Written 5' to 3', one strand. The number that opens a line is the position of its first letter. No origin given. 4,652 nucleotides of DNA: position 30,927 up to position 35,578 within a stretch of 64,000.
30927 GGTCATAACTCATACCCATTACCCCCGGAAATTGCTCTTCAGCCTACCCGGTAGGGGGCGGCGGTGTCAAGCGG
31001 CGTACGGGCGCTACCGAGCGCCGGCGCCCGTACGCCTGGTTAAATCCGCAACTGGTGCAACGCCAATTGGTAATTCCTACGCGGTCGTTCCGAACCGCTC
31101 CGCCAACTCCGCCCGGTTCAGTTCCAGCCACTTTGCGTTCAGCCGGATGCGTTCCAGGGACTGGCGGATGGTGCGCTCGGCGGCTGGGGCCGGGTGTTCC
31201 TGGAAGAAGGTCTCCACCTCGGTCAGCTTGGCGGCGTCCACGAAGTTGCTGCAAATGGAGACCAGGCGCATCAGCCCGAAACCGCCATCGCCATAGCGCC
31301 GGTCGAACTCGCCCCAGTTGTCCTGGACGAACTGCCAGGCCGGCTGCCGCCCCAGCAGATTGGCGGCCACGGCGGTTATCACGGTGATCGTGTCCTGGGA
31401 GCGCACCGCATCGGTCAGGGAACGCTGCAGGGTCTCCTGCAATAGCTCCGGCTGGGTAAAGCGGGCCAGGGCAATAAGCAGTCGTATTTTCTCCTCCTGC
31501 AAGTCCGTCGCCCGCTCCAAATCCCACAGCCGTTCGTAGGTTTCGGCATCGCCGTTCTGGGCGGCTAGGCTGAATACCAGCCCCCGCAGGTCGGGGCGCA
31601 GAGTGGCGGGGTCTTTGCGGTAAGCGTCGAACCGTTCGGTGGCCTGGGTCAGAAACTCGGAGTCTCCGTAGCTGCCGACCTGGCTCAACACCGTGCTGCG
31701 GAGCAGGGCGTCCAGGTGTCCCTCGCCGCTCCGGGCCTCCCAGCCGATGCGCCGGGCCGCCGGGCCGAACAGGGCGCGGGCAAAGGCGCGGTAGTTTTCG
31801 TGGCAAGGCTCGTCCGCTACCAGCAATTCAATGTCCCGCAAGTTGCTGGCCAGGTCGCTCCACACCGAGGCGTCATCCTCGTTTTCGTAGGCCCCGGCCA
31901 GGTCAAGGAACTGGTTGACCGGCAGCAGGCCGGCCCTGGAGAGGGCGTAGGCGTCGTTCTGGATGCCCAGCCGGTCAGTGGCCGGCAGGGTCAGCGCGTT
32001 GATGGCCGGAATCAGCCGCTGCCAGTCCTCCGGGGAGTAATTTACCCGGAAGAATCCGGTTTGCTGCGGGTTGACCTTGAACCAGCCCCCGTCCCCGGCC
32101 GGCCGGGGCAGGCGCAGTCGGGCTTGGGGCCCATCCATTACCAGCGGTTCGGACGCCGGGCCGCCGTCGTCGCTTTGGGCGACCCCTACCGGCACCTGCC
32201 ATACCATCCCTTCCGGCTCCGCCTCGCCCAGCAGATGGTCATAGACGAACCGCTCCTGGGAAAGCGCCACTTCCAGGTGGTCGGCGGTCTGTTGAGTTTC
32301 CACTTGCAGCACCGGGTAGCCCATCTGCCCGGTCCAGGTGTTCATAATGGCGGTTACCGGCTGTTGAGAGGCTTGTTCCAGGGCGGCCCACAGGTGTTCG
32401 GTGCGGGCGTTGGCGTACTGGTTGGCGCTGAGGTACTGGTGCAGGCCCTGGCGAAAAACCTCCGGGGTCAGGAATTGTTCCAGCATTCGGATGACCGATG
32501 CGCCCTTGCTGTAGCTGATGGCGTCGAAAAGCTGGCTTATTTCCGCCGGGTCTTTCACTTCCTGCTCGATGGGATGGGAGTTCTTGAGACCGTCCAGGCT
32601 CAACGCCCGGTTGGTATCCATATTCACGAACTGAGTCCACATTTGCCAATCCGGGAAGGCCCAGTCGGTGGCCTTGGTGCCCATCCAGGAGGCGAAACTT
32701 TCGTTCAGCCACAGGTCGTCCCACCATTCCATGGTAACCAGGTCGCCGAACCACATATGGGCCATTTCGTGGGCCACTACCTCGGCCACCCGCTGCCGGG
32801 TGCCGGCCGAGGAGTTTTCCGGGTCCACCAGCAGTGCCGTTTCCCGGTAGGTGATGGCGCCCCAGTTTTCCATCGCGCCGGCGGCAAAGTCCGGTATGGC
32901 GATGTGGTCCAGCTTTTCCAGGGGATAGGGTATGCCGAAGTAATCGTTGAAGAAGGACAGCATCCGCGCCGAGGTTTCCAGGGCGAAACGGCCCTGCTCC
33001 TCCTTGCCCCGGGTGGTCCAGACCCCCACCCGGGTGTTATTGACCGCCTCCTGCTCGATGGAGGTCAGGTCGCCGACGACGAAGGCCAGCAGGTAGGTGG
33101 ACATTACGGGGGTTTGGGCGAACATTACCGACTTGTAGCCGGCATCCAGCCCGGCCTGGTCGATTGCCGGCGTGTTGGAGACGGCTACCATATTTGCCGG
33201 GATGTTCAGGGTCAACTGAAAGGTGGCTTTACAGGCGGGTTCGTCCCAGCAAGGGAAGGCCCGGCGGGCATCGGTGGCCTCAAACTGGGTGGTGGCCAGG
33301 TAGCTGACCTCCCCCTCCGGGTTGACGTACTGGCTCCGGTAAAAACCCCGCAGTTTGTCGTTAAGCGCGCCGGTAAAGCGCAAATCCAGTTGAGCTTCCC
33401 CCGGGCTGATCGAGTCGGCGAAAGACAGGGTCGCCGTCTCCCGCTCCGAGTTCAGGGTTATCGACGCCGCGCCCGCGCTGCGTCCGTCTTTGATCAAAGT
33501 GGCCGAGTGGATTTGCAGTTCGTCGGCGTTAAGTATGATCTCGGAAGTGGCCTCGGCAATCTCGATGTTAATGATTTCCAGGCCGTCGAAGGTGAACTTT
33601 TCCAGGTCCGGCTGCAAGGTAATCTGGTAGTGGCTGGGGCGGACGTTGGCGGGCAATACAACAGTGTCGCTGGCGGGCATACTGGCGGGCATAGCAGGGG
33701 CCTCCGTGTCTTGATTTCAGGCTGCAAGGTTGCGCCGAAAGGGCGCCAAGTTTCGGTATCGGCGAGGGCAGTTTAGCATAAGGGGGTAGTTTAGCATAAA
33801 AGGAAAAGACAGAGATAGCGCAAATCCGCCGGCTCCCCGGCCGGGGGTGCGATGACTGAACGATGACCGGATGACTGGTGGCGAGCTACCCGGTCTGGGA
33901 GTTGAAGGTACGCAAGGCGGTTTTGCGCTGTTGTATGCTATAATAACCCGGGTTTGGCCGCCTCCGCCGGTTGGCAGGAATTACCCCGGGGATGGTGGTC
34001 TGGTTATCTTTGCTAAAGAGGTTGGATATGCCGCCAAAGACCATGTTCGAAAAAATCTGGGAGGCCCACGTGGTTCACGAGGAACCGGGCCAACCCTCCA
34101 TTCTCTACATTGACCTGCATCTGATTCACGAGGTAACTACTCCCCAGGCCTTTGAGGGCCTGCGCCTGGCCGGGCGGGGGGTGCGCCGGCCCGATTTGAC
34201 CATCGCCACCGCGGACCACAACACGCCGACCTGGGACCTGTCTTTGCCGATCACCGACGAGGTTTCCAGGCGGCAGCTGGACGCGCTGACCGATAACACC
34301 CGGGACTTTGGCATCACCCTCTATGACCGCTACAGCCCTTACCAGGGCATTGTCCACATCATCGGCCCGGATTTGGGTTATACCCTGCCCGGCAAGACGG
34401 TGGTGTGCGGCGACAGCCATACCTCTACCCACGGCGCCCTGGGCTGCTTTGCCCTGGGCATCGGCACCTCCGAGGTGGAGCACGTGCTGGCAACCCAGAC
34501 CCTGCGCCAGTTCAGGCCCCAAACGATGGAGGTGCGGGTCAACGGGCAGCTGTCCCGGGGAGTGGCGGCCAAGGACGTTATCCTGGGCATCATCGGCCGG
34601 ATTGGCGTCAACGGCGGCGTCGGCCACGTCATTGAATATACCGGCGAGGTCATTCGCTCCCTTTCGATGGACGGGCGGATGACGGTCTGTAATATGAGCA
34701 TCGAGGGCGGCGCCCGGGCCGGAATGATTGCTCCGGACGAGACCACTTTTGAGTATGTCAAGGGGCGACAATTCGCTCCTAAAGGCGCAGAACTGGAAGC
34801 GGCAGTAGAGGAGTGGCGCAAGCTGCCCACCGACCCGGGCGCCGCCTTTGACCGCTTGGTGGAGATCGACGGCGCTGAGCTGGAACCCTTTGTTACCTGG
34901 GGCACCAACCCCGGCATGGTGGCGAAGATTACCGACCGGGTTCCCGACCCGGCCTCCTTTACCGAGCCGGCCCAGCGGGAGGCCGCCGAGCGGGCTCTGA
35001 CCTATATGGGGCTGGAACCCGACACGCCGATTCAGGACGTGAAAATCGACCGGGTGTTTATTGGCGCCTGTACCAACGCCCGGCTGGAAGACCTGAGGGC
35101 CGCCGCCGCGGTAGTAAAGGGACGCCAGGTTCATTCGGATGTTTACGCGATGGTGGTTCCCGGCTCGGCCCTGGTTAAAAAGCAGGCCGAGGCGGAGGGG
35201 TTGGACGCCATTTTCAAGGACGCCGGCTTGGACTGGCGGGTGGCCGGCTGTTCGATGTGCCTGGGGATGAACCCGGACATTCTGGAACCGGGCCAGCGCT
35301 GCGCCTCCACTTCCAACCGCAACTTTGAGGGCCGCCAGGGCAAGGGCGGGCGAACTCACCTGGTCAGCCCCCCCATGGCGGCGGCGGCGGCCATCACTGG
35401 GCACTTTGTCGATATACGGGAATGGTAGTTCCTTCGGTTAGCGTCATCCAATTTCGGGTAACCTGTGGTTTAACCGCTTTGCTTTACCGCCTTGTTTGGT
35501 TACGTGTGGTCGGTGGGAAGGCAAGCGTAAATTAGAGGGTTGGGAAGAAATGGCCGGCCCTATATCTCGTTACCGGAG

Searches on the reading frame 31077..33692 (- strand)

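Call 34: search_protein_families(library=pfam, proteins=[window:31077-33692:-], max_evalue=0.00001)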
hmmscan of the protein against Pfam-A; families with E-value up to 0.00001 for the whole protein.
window:31077-33692:- (871 aa): 3 families
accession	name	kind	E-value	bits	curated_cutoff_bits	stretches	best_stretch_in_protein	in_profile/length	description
PF11838.14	ERAP1_C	-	7e-92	308.7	38.2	1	537-850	1-317/318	ERAP1-like C-terminal domain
PF01433.26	Peptidase_M1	-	6.3e-89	297.7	27.7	1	236-453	1-218/218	Peptidase family M1 domain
PF17900.6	Peptidase_M1_N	-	1.2e-53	182.5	25.8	1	19-201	2-186/186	Peptidase M1 N-terminal domain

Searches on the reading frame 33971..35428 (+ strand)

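Call 34: search_protein_families(library=pfam, proteins=[window:33971-35428:+], max_evalue=0.00001)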
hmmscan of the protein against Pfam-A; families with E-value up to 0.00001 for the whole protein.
window:33971-35428:+ (485 aa): 1 family
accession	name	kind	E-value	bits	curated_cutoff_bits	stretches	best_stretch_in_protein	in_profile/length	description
PF00330.25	Aconitase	-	6.4e-177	589.6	28.7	1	27-477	1-463/463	Aconitase family (aconitate hydratase)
